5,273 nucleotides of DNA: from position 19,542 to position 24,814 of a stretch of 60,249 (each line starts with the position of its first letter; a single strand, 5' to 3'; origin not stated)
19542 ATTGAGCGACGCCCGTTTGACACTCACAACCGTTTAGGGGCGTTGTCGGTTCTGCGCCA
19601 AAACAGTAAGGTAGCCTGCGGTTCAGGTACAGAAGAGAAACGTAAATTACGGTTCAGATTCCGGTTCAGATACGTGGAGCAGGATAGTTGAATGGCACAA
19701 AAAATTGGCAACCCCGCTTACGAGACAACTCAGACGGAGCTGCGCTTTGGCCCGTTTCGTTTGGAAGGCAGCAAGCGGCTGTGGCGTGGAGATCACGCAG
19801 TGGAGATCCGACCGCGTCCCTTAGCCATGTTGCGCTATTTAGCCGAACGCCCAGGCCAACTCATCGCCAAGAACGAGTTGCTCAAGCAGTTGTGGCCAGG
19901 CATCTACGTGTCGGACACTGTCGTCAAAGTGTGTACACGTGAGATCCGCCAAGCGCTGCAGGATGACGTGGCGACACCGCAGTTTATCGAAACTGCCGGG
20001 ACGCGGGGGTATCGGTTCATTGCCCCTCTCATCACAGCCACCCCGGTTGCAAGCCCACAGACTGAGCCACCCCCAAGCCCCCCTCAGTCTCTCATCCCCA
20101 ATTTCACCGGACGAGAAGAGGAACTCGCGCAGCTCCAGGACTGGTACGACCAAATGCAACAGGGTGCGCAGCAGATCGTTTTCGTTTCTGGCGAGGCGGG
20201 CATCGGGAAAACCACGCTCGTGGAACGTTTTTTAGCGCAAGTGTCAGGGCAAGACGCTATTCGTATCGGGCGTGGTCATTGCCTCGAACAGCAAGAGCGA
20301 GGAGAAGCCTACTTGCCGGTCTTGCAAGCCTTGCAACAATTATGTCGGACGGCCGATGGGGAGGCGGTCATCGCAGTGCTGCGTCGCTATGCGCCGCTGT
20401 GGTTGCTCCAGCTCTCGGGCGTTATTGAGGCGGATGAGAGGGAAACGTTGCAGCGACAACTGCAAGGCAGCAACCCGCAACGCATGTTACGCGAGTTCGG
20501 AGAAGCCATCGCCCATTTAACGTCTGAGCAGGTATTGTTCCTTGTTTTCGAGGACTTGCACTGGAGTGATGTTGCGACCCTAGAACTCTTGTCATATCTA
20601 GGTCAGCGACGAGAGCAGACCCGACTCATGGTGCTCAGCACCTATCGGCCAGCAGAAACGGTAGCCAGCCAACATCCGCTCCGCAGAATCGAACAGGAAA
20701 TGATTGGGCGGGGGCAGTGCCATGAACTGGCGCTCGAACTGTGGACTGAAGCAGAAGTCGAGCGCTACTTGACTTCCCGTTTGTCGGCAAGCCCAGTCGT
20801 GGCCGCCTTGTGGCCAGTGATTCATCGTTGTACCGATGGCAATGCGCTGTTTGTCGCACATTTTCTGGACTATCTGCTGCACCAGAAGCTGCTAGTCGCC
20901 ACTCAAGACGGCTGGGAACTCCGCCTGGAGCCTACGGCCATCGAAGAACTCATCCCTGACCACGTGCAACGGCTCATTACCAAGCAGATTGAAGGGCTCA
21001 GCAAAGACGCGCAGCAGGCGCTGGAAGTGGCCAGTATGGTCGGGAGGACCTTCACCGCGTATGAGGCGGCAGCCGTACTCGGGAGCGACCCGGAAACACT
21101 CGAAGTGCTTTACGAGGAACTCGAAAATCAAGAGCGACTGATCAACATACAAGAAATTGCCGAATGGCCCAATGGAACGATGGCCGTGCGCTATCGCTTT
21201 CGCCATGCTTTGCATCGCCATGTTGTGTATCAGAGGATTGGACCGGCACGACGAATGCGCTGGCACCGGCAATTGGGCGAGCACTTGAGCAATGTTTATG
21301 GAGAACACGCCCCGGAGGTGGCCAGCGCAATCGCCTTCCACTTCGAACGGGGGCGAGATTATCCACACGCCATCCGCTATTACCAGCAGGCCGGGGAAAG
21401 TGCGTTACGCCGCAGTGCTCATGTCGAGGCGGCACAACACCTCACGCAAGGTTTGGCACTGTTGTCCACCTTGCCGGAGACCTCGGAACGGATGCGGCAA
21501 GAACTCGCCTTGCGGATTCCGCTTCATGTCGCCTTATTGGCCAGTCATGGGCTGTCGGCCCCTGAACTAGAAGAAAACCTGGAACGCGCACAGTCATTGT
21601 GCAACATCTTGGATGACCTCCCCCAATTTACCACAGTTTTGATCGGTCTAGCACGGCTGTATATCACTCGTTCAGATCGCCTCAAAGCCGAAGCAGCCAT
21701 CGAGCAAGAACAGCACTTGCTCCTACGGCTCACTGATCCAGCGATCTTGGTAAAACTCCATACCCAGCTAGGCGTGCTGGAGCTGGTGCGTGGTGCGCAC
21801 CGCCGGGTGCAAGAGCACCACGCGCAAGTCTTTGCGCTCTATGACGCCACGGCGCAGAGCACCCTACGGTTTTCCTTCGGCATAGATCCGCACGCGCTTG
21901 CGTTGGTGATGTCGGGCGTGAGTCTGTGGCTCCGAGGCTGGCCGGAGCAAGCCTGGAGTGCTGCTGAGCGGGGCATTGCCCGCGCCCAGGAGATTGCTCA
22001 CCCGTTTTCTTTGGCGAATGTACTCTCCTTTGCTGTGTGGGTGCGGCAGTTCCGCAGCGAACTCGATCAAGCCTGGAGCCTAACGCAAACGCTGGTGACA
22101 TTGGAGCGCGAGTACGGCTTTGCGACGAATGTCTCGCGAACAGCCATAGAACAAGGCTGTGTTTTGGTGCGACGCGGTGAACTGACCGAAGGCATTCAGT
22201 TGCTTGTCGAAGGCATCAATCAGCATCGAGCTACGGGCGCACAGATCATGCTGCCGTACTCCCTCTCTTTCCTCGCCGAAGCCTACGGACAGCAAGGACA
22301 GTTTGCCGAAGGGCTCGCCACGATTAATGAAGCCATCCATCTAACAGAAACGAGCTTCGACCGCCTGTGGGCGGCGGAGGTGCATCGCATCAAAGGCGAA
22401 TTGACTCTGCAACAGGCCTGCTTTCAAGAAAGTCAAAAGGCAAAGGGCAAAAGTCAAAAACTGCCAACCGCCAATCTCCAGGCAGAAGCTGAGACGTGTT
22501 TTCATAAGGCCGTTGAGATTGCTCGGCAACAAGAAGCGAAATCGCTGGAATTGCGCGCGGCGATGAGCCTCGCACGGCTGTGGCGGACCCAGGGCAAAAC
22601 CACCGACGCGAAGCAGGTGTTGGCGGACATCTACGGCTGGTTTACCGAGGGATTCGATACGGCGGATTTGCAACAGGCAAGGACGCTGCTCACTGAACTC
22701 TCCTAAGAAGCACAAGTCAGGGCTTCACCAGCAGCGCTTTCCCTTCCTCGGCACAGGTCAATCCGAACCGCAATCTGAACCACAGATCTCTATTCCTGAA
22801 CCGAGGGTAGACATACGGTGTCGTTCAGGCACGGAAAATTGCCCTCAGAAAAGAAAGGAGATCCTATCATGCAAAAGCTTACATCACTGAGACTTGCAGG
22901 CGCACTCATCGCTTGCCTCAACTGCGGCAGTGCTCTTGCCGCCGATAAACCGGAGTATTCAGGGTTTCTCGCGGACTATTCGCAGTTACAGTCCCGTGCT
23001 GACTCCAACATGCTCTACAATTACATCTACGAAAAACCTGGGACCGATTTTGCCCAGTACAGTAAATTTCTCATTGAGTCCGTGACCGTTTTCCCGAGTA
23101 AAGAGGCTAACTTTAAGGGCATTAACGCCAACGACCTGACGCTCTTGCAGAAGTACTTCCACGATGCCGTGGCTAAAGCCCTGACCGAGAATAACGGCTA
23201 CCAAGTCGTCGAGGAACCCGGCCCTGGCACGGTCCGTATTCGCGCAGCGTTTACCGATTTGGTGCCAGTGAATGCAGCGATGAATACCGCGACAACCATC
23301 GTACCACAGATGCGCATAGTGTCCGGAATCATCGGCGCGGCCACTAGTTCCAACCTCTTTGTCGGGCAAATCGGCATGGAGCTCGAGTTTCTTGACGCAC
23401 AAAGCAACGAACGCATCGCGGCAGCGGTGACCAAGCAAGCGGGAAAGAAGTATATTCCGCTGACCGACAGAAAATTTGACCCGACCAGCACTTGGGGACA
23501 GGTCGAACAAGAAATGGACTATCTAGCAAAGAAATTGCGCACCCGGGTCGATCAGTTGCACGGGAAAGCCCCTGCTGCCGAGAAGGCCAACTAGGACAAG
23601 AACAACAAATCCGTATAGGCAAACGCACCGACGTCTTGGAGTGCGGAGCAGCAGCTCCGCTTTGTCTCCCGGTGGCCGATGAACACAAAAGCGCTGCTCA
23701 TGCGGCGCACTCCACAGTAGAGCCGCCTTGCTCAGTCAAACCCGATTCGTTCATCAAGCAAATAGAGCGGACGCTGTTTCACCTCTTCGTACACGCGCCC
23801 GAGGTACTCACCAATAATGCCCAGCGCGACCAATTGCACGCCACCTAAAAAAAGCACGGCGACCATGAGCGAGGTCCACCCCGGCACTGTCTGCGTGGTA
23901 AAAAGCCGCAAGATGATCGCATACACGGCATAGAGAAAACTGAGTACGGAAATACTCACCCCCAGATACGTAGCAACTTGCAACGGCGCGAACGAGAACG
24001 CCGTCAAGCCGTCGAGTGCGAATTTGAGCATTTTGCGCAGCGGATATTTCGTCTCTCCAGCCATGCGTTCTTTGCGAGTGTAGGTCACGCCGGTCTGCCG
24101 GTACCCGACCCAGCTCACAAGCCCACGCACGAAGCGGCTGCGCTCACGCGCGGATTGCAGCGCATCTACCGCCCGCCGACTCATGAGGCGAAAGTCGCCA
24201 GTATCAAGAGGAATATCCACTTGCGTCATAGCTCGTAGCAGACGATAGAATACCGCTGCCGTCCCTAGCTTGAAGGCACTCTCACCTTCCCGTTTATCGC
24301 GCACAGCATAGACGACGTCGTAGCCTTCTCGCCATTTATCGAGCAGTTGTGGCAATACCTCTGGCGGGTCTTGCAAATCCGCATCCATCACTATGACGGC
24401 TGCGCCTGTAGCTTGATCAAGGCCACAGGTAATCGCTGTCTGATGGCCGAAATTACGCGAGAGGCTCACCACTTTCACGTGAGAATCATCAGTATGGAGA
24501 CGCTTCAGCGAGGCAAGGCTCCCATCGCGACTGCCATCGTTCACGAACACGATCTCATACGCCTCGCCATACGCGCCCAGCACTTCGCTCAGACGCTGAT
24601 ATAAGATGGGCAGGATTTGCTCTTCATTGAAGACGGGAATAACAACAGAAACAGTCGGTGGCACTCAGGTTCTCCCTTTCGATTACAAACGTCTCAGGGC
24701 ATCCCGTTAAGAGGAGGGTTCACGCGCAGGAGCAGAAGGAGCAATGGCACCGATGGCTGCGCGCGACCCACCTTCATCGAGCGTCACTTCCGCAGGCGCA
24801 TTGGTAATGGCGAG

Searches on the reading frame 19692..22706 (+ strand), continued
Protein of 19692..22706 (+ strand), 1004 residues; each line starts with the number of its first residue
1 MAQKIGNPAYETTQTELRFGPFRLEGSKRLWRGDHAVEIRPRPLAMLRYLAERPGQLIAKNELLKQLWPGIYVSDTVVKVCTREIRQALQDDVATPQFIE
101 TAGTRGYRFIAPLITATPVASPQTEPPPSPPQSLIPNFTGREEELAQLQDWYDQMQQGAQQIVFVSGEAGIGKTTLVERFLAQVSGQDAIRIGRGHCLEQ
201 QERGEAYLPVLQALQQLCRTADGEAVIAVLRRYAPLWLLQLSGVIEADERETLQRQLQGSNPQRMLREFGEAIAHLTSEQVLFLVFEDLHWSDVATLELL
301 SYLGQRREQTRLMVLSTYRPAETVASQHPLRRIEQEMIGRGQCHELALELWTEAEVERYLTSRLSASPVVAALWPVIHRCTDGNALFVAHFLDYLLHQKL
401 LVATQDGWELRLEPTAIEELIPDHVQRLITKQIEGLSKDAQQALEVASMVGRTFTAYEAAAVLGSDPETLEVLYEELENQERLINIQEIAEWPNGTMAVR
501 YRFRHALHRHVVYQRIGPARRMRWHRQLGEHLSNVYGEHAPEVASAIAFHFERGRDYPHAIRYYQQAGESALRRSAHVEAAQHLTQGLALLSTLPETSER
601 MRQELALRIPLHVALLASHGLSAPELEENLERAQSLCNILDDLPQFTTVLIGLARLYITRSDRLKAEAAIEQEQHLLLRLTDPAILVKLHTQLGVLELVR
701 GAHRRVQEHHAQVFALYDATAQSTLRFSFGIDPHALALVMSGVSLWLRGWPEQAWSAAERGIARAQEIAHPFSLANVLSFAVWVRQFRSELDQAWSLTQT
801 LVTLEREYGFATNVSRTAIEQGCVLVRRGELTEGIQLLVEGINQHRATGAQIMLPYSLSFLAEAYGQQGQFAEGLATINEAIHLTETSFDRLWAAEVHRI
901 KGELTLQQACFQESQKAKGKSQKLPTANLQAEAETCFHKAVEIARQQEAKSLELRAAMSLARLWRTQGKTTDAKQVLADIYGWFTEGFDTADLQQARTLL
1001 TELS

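Call 50: find_encoding_contigs(protein=P0047, flank=6000, max_places=1)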
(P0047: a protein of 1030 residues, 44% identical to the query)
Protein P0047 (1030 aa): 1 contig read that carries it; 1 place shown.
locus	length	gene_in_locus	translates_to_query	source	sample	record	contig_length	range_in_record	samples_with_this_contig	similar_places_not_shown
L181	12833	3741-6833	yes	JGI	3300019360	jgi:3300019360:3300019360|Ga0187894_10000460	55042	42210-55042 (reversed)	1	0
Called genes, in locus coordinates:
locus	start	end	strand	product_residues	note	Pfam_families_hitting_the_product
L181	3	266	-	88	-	?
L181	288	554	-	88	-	-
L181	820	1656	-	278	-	-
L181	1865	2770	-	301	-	PF09865:DUF2092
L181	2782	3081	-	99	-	-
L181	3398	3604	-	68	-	-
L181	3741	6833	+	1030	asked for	PF00486:Trans_reg_C, PF13191:AAA_16, PF13401:AAA_22 (weak)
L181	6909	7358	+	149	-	-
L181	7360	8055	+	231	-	PF13635:DUF4143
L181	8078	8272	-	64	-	-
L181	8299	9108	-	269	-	-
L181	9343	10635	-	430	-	PF00654:Voltage_CLC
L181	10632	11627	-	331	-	PF13795:HupE_UreJ_2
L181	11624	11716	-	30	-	-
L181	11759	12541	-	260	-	-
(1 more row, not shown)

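Call 51: find_encoding_contigs(protein=P0106, flank=6000, max_places=1)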
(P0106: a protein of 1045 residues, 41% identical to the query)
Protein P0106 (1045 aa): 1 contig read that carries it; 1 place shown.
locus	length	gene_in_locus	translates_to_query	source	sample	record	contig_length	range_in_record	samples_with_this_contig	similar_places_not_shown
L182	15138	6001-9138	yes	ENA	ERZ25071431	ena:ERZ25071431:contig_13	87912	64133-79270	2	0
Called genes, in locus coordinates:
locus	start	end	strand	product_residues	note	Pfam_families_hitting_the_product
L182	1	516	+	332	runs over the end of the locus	PF12740:PETase (weak), PF07224:Chlorophyllase (weak)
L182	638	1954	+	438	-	PF12740:PETase (weak), PF02412:TSP_3 (weak), PF25087:GMPPB_C, PF25084:LbH_EIF2B (weak), PF00132:Hexapep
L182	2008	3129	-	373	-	PF13557:Phenol_MetA_deg (weak)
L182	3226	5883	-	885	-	PF13191:AAA_16, PF13401:AAA_22, PF18911:PKD_4 (faint), PF06832:BiPBP_C (faint)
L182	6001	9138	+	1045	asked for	PF00486:Trans_reg_C, PF13191:AAA_16, PF13401:AAA_22 (weak), PF07719:TPR_2 (faint), PF13424:TPR_12 (faint), PF13181:TPR_8 (faint)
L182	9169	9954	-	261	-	PF00106:adh_short, PF08659:KR, PF13561:adh_short_C2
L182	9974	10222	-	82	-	-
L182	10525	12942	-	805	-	PF10282:Lactonase (faint), PF00034:Cytochrom_C (faint), PF13442:Cytochrome_CBB3 (faint)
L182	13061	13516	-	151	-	-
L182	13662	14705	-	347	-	PF00158:Sigma54_activat, PF14532:Sigma54_activ_2, PF07724:AAA_2 (weak), PF07728:AAA_5, PF25601:AAA_lid_14, PF02954:HTH_8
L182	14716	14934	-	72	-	-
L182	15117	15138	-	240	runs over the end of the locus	-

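Call 52: find_encoding_contigs(protein=P0062, flank=6000, max_places=1)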
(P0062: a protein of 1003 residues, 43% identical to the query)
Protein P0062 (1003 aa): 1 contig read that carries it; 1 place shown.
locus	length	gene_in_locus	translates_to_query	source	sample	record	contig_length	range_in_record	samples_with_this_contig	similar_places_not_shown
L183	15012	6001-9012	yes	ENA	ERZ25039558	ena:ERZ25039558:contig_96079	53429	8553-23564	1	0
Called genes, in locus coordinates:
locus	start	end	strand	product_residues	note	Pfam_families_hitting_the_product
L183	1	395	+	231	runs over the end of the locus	-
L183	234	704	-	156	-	-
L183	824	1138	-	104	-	-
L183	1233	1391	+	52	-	-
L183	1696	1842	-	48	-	-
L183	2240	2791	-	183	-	-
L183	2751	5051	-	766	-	PF13517:FG-GAP_3 (faint), PF01839:FG-GAP (faint)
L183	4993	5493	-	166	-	-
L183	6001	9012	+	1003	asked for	PF00486:Trans_reg_C, PF13191:AAA_16, PF13401:AAA_22 (weak), PF13424:TPR_12 (faint)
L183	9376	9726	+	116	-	PF03992:ABM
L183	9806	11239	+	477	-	PF01523:PmbA_TldD_1st, PF19289:PmbA_TldD_3rd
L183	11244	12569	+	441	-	PF19289:PmbA_TldD_3rd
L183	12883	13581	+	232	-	PF01209:Ubie_methyltran, PF03141:Methyltransf_29 (weak), PF13489:Methyltransf_23, PF07021:MetW (faint), PF13847:Methyltransf_31, PF08241:Methyltransf_11, PF08242:Methyltransf_12, PF13649:Methyltransf_25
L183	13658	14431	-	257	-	PF00535:Glycos_transf_2, PF10111:Glyco_tranf_2_2 (faint), PF13641:Glyco_tranf_2_3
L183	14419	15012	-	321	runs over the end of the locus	PF01522:Polysacc_deac_1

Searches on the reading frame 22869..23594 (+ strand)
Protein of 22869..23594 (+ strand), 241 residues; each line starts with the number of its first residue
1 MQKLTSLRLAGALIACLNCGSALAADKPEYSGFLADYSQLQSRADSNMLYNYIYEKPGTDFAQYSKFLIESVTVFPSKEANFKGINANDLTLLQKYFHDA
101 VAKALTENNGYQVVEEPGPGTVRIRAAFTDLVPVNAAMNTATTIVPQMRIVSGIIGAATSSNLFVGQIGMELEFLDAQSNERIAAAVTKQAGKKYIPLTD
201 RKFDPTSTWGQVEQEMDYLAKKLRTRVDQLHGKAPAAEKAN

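Call 9: search_protein_families(library=pfam, proteins=[window:22869-23594:+], max_evalue=0.01)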
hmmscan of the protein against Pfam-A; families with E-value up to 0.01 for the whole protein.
window:22869-23594:+ (241 aa): 1 family
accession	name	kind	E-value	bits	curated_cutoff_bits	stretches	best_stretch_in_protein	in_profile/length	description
PF11769.13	DUF3313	-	9.8e-42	143.3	26.1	1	29-223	1-187/187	Protein of unknown function (DUF3313)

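Call 30: search_protein_families(library=ncbifam, proteins=[window:22869-23594:+], max_evalue=0.01)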
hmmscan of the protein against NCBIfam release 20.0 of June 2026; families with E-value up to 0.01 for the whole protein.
window:22869-23594:+ (241 aa): 0 families

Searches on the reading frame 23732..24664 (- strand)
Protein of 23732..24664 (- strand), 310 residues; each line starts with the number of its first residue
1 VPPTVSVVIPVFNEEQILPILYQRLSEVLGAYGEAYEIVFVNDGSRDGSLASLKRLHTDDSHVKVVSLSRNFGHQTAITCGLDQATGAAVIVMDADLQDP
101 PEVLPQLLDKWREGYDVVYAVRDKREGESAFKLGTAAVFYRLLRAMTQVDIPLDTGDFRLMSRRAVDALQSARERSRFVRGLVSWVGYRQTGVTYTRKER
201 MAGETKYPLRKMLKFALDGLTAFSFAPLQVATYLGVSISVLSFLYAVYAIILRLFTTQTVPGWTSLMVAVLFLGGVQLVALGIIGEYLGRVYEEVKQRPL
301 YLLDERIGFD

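Call 9: search_protein_families(library=pfam, proteins=[window:23732-24664:-], max_evalue=0.01)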
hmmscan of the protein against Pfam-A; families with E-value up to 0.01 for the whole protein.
window:23732-24664:- (310 aa): 4 families
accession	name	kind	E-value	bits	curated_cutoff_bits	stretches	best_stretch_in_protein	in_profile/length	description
PF00535.33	Glycos_transf_2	-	6e-36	124.3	23.3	1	6-168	1-166/168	Glycosyl transferase family 2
PF13641.12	Glyco_tranf_2_3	-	7.3e-06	26.6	27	1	2-169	1-174/230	Glycosyltransferase like family 2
PF10111.15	Glyco_tranf_2_2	-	0.00018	21.6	27.3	1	6-97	1-92/276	Glycosyltransferase like family 2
PF05140.19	ResB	-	0.0041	16.4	24.6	1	95-257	299-451/486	ResB-like family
